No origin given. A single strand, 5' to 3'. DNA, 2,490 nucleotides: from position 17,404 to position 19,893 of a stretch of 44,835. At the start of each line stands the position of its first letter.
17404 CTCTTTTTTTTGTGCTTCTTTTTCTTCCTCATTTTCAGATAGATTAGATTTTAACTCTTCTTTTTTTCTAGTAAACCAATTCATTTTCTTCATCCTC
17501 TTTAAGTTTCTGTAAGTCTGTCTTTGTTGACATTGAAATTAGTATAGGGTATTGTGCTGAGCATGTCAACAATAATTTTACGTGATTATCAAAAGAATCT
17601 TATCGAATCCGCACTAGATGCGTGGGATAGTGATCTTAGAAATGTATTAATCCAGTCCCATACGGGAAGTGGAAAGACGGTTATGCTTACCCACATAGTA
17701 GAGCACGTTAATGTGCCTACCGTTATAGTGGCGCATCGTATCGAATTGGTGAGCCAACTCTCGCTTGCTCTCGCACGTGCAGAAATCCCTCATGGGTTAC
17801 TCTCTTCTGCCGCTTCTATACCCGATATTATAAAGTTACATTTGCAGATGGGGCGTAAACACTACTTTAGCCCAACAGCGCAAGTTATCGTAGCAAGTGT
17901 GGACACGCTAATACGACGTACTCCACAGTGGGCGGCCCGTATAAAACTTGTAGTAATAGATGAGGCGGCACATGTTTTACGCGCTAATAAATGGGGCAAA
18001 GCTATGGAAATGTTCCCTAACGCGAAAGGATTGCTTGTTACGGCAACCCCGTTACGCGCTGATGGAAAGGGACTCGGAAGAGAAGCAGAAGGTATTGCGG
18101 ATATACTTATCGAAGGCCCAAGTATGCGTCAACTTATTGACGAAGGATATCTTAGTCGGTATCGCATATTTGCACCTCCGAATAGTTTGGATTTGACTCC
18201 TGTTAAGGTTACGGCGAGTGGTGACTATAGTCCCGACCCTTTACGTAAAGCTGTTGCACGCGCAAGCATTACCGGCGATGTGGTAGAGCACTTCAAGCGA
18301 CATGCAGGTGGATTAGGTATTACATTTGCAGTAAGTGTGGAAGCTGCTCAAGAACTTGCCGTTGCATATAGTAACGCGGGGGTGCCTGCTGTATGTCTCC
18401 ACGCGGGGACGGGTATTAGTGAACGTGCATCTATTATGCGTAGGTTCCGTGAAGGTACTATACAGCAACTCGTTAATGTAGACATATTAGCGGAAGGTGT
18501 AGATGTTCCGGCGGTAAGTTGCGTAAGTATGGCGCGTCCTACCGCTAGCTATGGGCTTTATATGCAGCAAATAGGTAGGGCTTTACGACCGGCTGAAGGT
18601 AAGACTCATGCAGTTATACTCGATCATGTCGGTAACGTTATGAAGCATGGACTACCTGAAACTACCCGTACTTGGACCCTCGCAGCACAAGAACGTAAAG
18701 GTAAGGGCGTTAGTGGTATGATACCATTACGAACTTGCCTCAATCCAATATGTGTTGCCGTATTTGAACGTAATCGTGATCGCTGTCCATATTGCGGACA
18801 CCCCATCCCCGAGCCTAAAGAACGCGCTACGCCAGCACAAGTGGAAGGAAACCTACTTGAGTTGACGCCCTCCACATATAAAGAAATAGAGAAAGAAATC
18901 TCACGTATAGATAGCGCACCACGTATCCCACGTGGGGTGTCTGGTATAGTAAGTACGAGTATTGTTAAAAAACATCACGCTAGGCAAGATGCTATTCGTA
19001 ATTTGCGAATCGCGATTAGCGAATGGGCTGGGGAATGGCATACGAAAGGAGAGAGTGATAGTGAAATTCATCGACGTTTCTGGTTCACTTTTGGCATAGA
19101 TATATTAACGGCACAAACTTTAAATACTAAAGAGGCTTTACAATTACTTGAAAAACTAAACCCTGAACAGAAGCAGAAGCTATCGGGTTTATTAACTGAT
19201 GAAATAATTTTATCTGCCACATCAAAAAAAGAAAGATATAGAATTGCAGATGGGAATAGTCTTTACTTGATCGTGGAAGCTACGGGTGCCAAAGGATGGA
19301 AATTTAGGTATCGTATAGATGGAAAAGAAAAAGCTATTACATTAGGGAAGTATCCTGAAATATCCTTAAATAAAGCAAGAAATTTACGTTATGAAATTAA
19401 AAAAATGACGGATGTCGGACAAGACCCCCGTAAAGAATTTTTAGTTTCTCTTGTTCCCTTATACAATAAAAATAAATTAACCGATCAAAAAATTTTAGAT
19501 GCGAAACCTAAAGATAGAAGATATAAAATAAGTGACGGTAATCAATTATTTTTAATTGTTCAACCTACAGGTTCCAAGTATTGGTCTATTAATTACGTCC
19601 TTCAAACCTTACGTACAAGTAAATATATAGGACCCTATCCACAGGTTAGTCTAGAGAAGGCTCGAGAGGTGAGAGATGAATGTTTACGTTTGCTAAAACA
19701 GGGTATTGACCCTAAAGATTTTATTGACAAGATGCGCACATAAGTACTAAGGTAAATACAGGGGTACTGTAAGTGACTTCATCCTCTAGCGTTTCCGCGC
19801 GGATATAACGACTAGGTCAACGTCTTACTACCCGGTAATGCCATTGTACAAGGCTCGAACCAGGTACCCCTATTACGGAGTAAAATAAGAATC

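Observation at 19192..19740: Replicative SF2 helicase carries two tandem integrase-type Arm DNA-binding domains, in a genome with no integrase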

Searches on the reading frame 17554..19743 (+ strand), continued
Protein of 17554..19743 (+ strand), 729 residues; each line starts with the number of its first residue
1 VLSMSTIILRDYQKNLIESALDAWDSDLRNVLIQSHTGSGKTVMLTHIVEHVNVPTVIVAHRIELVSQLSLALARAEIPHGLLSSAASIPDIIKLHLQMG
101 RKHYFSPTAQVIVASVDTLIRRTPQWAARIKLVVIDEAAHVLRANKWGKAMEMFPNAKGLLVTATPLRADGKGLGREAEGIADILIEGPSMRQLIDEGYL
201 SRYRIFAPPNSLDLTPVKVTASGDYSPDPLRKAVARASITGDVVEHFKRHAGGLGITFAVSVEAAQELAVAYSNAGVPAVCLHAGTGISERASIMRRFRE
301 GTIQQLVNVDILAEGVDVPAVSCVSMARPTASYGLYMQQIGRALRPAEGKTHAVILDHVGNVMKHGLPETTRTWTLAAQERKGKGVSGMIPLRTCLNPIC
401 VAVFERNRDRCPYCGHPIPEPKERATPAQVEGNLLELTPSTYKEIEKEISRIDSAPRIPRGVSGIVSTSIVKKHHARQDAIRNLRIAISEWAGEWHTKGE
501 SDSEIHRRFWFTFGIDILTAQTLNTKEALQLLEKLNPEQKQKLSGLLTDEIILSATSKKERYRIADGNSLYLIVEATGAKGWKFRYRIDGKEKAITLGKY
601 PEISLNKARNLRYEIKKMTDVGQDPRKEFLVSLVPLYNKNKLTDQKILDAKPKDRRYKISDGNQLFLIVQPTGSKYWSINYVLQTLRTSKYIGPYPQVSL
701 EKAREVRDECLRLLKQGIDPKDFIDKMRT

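Call 33: search_protein_families(library=ncbifam, proteins=[window:17563-19740:+, P0002, P0012], max_evalue=0.001)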
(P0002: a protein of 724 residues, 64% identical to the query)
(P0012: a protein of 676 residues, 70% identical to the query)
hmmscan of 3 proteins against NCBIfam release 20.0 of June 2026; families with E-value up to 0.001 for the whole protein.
window:17563-19740:+ (726 aa): 22 families
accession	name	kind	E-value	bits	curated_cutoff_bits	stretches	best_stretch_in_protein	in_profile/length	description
NF053632.1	heli_RadD_YejH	equivalog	1.2e-34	119.6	720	1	5-368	2-367/573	DNA repair helicase RadD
NF007246.0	PRK09692.1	domain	1.3e-25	89.9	434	2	637-720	6-91/413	integrase domain-containing protein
TIGR00631.1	uvrb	equivalog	5.6e-19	67.8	750.1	2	256-371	450-569/658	excinuclease ABC subunit UvrB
NF003673.1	PRK05298.1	equivalog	2.3e-18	65.9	743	2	257-372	451-570/653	excinuclease ABC subunit UvrB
TIGR04095.1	dnd_restrict_1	equivalog_domain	2e-15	56.8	600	1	281-356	321-396/451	DNA phosphorothioation system restriction enzyme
TIGR00614.1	recQ_fam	subfamily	9.3e-12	44.5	219.8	1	235-353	211-329/470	RecQ family ATP-dependent DNA helicase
NF053631.1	RNA_helic_CshA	equivalog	1.3e-10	40.7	646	1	250-343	238-331/434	degradosome RNA helicase CshA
NF008521.0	PRK11448.1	equivalog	1.5e-10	39.8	729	1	285-357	741-816/1123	type I restriction-modification system endonuclease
NF042913.1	CyRepA1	equivalog_domain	3.7e-09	36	200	1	28-140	5-99/595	plasmid replication protein, CyRepA1 family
TIGR01389.1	recQ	equivalog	6.7e-09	34.7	640.2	1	237-415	212-393/591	DNA helicase RecQ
NF046051.1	restrict_EcoAI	equivalog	6.8e-08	31.4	550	0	6-204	158-350/768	EcoAI/FtnUII family type I restriction enzme subunit R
NF008394.0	PRK11192.1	equivalog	8.9e-08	31.4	507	1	252-351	250-348/441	ATP-dependent RNA helicase SrmB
NF008744.0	PRK11776.1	equivalog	1.4e-07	30.4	524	1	251-359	244-351/460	ATP-dependent RNA helicase DbpA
NF053636.1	DDHlcsCsdAPsy1082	equivalog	3.6e-07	29.1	890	1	253-342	247-336/512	DEAD/DEAH box helicase CsdA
NF045503.1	repair_heli_XPB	equivalog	1.7e-06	26.9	610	0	279-353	443-518/548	DNA repair helicase XPB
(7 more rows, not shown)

P0002 (724 aa): 26 families (the best 25 are shown)
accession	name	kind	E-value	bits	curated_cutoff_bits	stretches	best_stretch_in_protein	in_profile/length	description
NF053632.1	heli_RadD_YejH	equivalog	1.9e-37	128.8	720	1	6-369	3-367/573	DNA repair helicase RadD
NF003673.1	PRK05298.1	equivalog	1.6e-18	66.4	743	2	242-368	435-565/653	excinuclease ABC subunit UvrB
TIGR00631.1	uvrb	equivalog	2.3e-18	65.8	750.1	2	244-365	437-562/658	excinuclease ABC subunit UvrB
TIGR04095.1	dnd_restrict_1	equivalog_domain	3.7e-13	49.3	600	1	286-357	325-396/451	DNA phosphorothioation system restriction enzyme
NF007246.0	PRK09692.1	domain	1.1e-10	40.8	434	1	549-636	5-97/413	integrase domain-containing protein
NF008521.0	PRK11448.1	equivalog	5.6e-10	37.9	729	1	267-357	723-815/1123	type I restriction-modification system endonuclease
NF046051.1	restrict_EcoAI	equivalog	3.3e-09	35.7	550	1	6-202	158-348/768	EcoAI/FtnUII family type I restriction enzme subunit R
NF053631.1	RNA_helic_CshA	equivalog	8.6e-08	31.5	646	1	254-332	241-322/434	degradosome RNA helicase CshA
NF008744.0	PRK11776.1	equivalog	8.7e-08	31.1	524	1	247-351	239-342/460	ATP-dependent RNA helicase DbpA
NF045503.1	repair_heli_XPB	equivalog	9.2e-08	31.1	610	0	5-65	183-243/548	DNA repair helicase XPB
TIGR01389.1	recQ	equivalog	3.4e-07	29.1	640.2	1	233-355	208-329/591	DNA helicase RecQ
NF042913.1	CyRepA1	equivalog_domain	6.4e-07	28.6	200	1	28-140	5-99/595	plasmid replication protein, CyRepA1 family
NF053636.1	DDHlcsCsdAPsy1082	equivalog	1.4e-06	27.1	890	1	253-343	246-339/512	DEAD/DEAH box helicase CsdA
TIGR00614.1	recQ_fam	subfamily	3.5e-06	26.1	219.8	1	234-344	210-320/470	RecQ family ATP-dependent DNA helicase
NF010337.0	PRK13766.1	equivalog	1.2e-05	23.6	610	1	233-350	349-474/781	Hef nuclease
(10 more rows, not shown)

P0012 (676 aa): 19 families
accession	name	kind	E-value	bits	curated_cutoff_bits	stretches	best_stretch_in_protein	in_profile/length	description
NF053632.1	heli_RadD_YejH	equivalog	5.8e-38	130.5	720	1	3-358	2-359/573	DNA repair helicase RadD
TIGR00631.1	uvrb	equivalog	2.6e-15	55.7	750.1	2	249-346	445-547/658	excinuclease ABC subunit UvrB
NF003673.1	PRK05298.1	equivalog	7.6e-15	54.3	743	2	252-323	448-519/653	excinuclease ABC subunit UvrB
TIGR04095.1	dnd_restrict_1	equivalog_domain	1.1e-13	51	600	1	279-354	321-396/451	DNA phosphorothioation system restriction enzyme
NF046051.1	restrict_EcoAI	equivalog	8.3e-12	44.3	550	1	5-207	159-355/768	EcoAI/FtnUII family type I restriction enzme subunit R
NF008521.0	PRK11448.1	equivalog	3.9e-08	31.8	729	1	282-343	740-802/1123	type I restriction-modification system endonuclease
NF053631.1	RNA_helic_CshA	equivalog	9e-08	31.4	646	1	251-319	241-309/434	degradosome RNA helicase CshA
NF042913.1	CyRepA1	equivalog_domain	1.3e-07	31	200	1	26-138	5-99/595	plasmid replication protein, CyRepA1 family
NF008744.0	PRK11776.1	equivalog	3.9e-07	29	524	1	249-345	244-339/460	ATP-dependent RNA helicase DbpA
NF008394.0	PRK11192.1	equivalog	2.9e-06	26.4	507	1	246-340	246-340/441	ATP-dependent RNA helicase SrmB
NF002654.0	PRK02362.1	equivalog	3.4e-06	25.7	887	0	104-149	114-161/739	ATP-dependent DNA helicase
NF045503.1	repair_heli_XPB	equivalog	5e-06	25.3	610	0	3-65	183-245/548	DNA repair helicase XPB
NF053636.1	DDHlcsCsdAPsy1082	equivalog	1.6e-05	23.7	890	1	251-338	247-337/512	DEAD/DEAH box helicase CsdA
TIGR01389.1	recQ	equivalog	1.6e-05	23.6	640.2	1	228-340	205-317/591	DNA helicase RecQ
NF001308.0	PRK00254.1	equivalog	2.1e-05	22.9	1216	0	274-329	298-351/720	ATP-dependent DNA helicase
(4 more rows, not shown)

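Call 41: find_encoding_contigs(protein=P0014, flank=10000, max_places=1)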
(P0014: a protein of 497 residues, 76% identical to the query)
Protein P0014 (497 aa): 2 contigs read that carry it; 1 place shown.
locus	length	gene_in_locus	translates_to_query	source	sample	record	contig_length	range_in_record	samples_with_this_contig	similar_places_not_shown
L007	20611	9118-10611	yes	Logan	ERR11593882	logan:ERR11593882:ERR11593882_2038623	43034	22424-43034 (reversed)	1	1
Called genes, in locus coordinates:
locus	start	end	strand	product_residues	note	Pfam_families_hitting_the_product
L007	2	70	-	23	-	?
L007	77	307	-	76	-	-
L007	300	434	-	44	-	-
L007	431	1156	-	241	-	-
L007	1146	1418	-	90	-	-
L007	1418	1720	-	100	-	-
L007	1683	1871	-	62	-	-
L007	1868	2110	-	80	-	-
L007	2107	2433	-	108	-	-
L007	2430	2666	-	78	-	-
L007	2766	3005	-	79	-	-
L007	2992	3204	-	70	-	-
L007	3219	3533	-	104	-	-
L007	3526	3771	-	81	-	-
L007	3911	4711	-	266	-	-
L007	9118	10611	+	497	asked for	PF04851:ResIII (faint), PF00271:Helicase_C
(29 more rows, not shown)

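Call 42: find_encoding_contigs(protein=P0006, flank=10000, max_places=1)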
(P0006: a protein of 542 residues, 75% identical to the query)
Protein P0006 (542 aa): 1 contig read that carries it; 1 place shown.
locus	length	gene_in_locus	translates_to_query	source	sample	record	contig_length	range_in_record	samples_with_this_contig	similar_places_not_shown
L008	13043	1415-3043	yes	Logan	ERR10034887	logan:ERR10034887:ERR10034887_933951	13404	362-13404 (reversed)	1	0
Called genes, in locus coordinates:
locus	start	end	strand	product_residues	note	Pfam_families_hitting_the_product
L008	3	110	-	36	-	?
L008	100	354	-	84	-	-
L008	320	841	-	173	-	-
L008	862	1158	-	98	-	-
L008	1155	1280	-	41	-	-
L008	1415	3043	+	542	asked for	PF00270:DEAD, PF04851:ResIII, PF00271:Helicase_C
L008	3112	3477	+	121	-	-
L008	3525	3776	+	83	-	-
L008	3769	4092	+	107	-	PF00440:TetR_N (weak)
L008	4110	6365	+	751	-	PF22763:NrS1-1_pol-like_HBD, PF19263:DUF5906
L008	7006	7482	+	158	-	PF02195:ParB_N (weak)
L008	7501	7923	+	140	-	-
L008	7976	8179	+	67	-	-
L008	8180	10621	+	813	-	-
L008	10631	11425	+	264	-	-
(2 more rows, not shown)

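Call 43: find_encoding_contigs(protein=P0011, flank=10000, max_places=1)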
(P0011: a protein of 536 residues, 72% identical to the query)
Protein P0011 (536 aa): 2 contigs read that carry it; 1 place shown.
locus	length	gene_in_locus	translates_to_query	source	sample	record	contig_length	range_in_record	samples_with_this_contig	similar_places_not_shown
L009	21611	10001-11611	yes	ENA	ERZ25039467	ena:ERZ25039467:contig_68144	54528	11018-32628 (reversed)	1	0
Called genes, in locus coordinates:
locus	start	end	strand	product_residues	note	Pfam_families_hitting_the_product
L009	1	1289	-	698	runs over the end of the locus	PF00476:DNA_pol_A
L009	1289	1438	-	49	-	-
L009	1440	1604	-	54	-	-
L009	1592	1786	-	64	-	-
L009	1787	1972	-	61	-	-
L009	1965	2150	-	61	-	-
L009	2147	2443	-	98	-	-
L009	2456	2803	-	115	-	-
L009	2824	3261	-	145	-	-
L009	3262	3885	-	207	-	-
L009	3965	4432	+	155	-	-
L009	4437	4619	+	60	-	-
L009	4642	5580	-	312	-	-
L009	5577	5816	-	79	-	-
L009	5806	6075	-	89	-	-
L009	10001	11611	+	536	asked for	PF00270:DEAD, PF04851:ResIII, PF00271:Helicase_C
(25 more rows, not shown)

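Call 49: find_related_loci(query=A2, collection=viral_contigs, flank=8000)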
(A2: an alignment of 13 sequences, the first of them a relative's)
Query A2 (726 aa) in viral_contigs; peptide patterns used: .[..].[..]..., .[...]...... (x = any residue, [..] = any of these).
599 stretches matched a pattern (row limit reached: there are more); 3 encode a relative of the query (tblastn E <= 1e-3); 3 distinct loci.
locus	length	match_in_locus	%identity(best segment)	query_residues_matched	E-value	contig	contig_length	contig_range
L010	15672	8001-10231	67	1-726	0e+0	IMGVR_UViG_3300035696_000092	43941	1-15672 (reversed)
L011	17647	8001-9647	36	6-533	3e-104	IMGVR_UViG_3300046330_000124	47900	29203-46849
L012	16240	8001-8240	39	544-718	4e-14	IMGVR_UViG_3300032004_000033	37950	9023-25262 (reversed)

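Call 60: find_encoding_contigs(protein=P0015, flank=8000, max_places=2)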
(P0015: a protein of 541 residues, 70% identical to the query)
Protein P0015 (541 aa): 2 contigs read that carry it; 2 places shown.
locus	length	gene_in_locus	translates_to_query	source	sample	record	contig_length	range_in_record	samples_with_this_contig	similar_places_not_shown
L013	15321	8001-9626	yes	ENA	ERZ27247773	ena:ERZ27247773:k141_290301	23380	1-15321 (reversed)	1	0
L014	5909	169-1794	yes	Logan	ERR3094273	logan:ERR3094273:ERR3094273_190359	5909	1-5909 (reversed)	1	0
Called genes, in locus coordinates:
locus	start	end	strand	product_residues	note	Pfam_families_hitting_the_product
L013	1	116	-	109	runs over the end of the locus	-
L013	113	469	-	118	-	PF09643:YopX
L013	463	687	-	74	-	-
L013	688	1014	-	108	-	-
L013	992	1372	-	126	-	PF09643:YopX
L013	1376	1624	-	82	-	-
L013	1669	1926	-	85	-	-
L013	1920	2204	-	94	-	-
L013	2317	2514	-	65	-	-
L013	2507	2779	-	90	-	-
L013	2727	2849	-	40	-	-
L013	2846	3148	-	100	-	-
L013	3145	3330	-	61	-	-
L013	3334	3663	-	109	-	-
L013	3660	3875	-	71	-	-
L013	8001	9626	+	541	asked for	PF00270:DEAD, PF04851:ResIII, PF00271:Helicase_C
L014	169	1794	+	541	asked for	PF00270:DEAD, PF04851:ResIII, PF00271:Helicase_C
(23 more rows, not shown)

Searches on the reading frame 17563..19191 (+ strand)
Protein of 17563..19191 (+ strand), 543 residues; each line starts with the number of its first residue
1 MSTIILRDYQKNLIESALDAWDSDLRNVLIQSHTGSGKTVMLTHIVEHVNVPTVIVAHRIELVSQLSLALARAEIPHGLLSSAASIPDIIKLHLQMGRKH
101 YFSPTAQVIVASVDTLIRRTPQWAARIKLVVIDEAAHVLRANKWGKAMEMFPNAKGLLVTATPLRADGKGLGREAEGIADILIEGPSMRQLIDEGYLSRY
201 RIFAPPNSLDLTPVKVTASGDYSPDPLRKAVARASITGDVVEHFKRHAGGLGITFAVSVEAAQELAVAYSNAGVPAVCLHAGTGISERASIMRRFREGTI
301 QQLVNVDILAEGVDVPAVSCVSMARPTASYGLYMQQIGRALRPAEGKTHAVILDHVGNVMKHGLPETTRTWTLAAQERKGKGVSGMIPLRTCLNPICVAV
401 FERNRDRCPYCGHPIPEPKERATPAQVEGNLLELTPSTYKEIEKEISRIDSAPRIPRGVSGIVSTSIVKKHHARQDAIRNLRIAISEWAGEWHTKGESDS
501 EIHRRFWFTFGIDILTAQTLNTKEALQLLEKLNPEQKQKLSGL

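Call 32: search_solved_structures(query=window:17563-19191:+, max_evalue=0.00001, show_alignments=1)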
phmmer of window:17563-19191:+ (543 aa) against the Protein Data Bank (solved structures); distinct sequences matched with E-value up to 0.00001: 43.
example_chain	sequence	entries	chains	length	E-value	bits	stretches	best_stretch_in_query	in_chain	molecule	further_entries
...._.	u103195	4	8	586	3.5e-21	78.5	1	5-365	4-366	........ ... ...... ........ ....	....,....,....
7clg_A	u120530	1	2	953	2.2e-17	66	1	252-361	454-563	Putative helicase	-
6o8e_A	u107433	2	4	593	8.6e-14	54.2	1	236-379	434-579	UvrABC system protein B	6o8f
6o8h_A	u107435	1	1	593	9e-14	54.1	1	236-379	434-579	UvrABC system protein B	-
1d9x_A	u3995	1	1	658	9.3e-14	54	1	236-386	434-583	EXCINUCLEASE UVRABC COMPONENT UVRB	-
2fdc_A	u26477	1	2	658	9.3e-14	54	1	236-386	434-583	UvrABC system protein B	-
1d9z_A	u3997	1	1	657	9.3e-14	54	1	236-386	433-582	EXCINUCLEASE UVRABC COMPONENT UVRB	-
1t5l_A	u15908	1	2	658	9.4e-14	54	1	236-386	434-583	UvrABC system protein B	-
3uwx_B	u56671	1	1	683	1e-13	53.9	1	236-385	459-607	UvrABC system protein B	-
6o8g_A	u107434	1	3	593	1.5e-13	53.4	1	236-379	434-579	UvrABC system protein B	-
6p66_A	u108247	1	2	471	5e-13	51.6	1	274-356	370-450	DNA repair protein RAD25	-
2fwr_A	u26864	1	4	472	5e-13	51.6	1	274-356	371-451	DNA repair protein RAD25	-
9gy7_E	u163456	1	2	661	9.5e-13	50.7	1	259-383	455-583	UvrABC system protein B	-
2d7d_A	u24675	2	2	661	3.5e-11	45.5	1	258-371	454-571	UvrABC system protein B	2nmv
3v4r_A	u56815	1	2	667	3.6e-11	45.5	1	258-371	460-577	UvrABC system protein B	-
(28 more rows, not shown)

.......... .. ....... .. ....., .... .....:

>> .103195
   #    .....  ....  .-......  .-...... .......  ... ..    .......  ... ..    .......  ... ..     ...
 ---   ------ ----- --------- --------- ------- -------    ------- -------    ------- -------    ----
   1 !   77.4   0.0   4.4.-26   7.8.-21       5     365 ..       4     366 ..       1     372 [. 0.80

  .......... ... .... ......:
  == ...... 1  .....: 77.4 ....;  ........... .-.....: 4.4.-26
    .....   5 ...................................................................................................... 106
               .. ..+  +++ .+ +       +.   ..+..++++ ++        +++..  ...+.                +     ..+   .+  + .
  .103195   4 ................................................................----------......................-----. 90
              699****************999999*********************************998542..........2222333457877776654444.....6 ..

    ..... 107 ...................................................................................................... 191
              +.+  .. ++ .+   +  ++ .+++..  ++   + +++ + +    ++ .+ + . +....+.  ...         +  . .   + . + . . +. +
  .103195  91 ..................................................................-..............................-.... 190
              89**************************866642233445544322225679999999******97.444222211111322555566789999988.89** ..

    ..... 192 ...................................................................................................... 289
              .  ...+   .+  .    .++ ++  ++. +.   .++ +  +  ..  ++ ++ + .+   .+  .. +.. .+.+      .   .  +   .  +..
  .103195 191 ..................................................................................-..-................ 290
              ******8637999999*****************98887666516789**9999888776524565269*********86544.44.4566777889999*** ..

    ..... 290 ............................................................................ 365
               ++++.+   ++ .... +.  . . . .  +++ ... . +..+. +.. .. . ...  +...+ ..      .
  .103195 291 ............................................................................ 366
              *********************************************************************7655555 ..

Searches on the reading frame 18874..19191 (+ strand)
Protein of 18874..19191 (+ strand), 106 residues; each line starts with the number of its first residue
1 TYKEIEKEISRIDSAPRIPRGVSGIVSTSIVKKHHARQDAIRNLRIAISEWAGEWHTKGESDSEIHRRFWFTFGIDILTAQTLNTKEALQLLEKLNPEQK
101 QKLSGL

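Call 79: search_protein_families(library=pfam, proteins=[window:18874-19191:+], max_evalue=1)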
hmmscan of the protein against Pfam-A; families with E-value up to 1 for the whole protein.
window:18874-19191:+ (106 aa): 0 families
